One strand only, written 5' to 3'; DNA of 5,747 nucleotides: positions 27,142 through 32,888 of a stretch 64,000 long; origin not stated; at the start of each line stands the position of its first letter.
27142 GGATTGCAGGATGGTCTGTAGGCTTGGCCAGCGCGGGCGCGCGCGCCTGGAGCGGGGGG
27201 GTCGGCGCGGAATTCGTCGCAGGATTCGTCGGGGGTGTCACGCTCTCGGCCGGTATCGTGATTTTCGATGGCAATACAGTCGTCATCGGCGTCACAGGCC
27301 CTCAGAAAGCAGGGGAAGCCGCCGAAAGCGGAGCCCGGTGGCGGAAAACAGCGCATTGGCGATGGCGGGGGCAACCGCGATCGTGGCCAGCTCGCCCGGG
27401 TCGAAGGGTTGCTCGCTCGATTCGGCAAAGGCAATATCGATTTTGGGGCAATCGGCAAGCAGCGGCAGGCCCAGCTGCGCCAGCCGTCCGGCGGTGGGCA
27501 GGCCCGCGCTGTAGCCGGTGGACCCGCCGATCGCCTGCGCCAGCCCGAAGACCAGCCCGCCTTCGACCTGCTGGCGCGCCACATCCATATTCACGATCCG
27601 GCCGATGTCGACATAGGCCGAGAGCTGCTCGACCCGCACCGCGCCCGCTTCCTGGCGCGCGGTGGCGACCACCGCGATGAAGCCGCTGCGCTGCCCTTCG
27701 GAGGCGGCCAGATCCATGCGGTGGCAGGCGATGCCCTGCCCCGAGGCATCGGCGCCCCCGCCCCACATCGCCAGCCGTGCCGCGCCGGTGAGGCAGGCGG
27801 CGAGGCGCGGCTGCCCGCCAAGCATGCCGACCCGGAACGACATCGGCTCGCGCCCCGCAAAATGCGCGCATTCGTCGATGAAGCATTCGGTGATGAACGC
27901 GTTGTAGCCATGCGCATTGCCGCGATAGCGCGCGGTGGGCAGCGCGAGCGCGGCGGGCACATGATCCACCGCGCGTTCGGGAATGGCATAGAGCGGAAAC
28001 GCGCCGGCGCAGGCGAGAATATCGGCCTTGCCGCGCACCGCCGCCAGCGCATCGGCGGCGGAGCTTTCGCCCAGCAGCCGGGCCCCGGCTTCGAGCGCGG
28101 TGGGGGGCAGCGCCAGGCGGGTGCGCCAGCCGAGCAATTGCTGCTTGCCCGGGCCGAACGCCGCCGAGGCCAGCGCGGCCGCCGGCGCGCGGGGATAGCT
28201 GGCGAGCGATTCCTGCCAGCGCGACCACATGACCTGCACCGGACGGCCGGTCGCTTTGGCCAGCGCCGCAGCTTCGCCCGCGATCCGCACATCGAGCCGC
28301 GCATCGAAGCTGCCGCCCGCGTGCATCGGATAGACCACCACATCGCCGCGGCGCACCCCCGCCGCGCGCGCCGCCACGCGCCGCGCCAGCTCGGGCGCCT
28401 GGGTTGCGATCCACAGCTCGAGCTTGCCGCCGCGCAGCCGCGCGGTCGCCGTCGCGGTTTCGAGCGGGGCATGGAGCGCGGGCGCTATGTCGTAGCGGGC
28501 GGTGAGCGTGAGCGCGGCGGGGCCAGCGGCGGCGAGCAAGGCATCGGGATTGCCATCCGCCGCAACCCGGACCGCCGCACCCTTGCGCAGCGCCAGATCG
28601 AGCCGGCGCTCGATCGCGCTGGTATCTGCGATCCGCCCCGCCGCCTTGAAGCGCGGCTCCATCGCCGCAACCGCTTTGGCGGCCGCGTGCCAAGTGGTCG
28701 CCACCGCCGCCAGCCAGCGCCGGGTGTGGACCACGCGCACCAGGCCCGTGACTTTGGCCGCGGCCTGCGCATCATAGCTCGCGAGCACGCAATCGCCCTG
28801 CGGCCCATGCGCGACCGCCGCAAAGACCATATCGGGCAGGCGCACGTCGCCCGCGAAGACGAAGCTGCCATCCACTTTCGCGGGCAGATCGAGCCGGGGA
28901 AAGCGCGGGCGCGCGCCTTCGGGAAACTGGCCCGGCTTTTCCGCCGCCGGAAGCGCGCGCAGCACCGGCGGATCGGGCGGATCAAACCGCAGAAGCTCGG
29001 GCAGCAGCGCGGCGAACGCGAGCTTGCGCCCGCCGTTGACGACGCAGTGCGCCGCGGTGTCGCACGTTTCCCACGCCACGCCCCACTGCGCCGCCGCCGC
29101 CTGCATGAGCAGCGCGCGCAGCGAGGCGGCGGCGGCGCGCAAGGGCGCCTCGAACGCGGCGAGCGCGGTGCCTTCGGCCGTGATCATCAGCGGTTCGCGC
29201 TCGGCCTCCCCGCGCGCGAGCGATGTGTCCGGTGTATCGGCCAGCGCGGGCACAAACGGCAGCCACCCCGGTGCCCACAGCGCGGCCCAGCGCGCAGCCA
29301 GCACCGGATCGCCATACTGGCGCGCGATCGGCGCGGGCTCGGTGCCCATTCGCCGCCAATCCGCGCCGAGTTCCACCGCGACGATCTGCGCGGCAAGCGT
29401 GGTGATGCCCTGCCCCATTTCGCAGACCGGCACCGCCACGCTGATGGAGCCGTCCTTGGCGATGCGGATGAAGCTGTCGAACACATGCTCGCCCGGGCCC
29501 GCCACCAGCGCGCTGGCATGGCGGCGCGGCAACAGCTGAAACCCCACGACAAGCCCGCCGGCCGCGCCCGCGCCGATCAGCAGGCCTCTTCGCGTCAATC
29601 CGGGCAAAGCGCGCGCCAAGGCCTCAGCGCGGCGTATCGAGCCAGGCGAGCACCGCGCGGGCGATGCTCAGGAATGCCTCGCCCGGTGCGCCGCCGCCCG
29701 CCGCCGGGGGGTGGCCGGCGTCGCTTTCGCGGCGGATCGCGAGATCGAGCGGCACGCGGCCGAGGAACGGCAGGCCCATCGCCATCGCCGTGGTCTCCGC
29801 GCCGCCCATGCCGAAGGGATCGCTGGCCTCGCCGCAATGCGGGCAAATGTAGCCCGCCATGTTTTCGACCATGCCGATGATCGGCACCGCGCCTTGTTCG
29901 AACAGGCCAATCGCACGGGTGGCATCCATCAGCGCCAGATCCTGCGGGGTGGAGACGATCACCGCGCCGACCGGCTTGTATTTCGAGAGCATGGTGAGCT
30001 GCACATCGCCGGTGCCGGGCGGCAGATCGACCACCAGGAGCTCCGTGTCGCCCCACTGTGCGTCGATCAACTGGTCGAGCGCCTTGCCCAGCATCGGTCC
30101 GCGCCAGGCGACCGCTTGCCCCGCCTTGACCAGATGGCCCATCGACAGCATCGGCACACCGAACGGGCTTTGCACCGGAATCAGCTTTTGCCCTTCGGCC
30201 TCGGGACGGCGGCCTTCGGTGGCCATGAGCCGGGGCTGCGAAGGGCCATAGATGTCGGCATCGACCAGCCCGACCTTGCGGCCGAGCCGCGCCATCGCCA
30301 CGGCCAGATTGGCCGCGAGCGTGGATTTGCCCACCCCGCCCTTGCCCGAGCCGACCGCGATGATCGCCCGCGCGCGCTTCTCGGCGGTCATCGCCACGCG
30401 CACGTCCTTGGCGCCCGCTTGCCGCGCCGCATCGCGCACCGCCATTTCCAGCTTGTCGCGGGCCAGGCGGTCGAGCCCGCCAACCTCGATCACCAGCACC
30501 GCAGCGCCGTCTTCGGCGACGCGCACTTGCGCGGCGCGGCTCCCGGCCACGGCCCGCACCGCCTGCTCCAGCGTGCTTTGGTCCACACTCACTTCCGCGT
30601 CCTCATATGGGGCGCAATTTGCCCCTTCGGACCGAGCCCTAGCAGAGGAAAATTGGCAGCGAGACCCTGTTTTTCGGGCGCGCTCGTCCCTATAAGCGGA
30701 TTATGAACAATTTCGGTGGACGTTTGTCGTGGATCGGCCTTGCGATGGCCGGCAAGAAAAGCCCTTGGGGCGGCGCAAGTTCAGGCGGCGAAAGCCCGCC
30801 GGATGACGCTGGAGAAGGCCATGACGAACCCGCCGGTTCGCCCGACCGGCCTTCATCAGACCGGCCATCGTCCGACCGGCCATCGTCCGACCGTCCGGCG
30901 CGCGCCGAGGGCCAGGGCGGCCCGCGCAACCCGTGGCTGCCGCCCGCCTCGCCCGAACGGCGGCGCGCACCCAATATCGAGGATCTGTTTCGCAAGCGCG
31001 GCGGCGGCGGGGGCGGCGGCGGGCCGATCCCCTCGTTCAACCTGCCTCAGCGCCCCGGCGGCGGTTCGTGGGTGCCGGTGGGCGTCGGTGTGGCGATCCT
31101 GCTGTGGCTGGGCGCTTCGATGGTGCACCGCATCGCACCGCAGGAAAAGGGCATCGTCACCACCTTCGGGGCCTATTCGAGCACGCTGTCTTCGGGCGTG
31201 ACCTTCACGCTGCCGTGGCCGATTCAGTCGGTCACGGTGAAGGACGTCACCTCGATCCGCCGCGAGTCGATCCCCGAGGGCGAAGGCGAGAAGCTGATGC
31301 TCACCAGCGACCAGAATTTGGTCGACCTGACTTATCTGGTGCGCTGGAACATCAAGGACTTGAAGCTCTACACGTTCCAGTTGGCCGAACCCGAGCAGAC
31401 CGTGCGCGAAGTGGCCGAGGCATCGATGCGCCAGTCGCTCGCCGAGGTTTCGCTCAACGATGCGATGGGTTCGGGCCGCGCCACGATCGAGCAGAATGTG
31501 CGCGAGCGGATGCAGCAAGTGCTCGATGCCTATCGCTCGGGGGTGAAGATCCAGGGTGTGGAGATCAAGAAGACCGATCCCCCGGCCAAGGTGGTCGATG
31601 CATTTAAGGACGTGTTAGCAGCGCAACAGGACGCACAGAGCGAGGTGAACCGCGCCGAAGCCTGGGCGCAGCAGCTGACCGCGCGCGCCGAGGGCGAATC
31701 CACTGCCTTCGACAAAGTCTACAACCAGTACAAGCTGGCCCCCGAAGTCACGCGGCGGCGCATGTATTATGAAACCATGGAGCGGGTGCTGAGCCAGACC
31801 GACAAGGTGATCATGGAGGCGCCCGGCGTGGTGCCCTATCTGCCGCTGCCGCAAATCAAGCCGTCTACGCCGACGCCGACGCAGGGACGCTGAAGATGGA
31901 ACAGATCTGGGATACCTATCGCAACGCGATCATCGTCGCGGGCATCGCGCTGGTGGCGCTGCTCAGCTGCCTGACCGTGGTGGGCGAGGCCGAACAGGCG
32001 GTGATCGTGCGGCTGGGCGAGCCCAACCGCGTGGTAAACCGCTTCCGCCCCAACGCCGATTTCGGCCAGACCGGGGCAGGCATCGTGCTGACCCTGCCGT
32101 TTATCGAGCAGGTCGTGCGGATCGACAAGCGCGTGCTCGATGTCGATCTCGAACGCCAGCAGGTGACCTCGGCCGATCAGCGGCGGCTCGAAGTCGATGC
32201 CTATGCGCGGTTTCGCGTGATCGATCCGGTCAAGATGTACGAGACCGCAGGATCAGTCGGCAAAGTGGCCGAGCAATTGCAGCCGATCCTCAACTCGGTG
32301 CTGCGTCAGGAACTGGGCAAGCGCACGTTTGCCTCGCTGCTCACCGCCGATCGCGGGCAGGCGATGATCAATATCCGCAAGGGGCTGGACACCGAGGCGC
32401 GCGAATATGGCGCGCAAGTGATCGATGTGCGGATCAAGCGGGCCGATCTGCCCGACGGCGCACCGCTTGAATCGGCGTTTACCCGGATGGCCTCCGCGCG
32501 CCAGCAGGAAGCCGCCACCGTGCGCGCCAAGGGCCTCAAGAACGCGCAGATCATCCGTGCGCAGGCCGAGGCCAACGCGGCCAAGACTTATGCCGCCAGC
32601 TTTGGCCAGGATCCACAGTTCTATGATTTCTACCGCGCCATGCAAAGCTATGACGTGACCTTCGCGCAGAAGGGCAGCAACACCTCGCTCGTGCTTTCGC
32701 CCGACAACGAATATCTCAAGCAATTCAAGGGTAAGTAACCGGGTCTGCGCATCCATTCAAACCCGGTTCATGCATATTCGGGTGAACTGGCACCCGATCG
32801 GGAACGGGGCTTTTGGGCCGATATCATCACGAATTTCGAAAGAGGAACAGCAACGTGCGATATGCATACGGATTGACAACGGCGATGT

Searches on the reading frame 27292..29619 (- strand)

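Call 90: search_protein_families(library=pfam, proteins=[window:27292-29619:-], max_evalue=0.00001)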
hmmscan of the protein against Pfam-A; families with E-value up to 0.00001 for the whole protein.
window:27292-29619:- (775 aa): 2 families
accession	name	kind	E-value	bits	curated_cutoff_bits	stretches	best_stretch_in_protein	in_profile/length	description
PF02738.23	MoCoBD_1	-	4.3e-21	75.6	27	1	355-488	15-148/244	Molybdopterin cofactor-binding domain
PF20256.3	MoCoBD_2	-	2.8e-17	63.6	27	2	647-725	204-283/283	Molybdopterin cofactor-binding domain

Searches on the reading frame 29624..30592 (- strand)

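Call 90: search_protein_families(library=pfam, proteins=[window:29624-30592:-], max_evalue=0.00001)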
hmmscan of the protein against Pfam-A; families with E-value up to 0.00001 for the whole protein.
window:29624-30592:- (322 aa): 4 families
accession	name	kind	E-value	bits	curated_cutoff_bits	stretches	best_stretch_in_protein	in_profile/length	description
PF10609.15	ParA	-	4.4e-85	285.5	27.1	1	75-298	3-227/246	NUBPL iron-transfer P-loop NTPase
PF01656.29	CbiA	-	1.8e-13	51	25.4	1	78-289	1-118/125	CobQ/CobB/MinD/ParA nucleotide binding domain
PF13614.12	AAA_31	-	2.3e-09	37.9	27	1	77-114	3-40/177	AAA domain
PF09140.17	MipZ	-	2.7e-07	30.6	20.7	1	77-135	2-58/262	ATPase MipZ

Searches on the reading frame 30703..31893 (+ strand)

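Call 90: search_protein_families(library=pfam, proteins=[window:30703-31893:+], max_evalue=0.00001)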
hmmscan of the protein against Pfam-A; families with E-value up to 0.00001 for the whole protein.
window:30703-31893:+ (396 aa): 1 family
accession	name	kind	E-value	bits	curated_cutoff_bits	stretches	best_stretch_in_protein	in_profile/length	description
PF01145.31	Band_7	-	5.9e-27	95.3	23.6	1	143-320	2-174/176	SPFH domain / Band 7 family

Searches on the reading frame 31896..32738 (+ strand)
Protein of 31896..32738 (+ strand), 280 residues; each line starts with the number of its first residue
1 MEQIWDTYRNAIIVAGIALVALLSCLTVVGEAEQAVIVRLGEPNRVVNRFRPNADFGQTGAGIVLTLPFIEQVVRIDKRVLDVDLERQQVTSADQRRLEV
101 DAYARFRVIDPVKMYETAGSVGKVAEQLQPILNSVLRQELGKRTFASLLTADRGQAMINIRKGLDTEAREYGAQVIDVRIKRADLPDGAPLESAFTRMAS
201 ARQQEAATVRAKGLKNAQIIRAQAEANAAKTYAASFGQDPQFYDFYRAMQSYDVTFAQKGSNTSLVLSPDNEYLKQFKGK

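Call 90: search_protein_families(library=pfam, proteins=[window:31896-32738:+], max_evalue=0.00001)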
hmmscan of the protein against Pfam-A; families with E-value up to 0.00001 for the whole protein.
window:31896-32738:+ (280 aa): 1 family
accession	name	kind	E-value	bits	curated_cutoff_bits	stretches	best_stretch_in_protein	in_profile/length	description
PF01145.31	Band_7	-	3.7e-26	92.7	23.6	1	28-226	2-176/176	SPFH domain / Band 7 family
